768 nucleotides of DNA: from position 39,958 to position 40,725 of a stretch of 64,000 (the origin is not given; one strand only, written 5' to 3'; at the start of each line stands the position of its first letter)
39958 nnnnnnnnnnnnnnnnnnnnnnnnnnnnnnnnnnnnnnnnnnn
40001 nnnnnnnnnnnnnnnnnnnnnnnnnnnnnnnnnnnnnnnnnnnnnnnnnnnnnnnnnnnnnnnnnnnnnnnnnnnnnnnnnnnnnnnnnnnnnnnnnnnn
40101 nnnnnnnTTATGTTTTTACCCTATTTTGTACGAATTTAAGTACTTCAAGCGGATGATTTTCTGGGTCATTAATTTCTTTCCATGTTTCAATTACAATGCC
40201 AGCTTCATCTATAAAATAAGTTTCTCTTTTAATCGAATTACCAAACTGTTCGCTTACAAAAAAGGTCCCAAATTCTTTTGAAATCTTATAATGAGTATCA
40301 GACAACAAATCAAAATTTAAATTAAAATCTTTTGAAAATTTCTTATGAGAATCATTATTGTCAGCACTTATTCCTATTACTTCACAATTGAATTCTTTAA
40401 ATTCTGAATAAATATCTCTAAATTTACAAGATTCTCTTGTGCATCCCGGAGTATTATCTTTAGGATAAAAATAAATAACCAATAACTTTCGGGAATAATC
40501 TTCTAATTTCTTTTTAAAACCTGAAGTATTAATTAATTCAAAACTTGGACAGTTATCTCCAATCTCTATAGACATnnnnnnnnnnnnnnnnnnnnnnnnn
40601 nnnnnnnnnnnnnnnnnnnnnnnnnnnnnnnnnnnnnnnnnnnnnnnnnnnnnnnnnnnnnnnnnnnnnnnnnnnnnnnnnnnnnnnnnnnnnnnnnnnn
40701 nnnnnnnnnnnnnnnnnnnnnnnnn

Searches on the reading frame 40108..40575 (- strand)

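Call 12: search_protein_families(library=pfam, proteins=[window:40108-40575:-], max_evalue=0.01)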
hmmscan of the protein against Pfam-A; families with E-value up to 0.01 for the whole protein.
window:40108-40575:- (155 aa): 2 families
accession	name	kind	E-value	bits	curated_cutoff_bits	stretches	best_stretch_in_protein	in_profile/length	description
PF00578.27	AhpC-TSA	-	2.7e-35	121.4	26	1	5-129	1-122/124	AhpC/TSA family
PF08534.16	Redoxin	-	4.7e-18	65.8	26.6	1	6-138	3-138/148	Redoxin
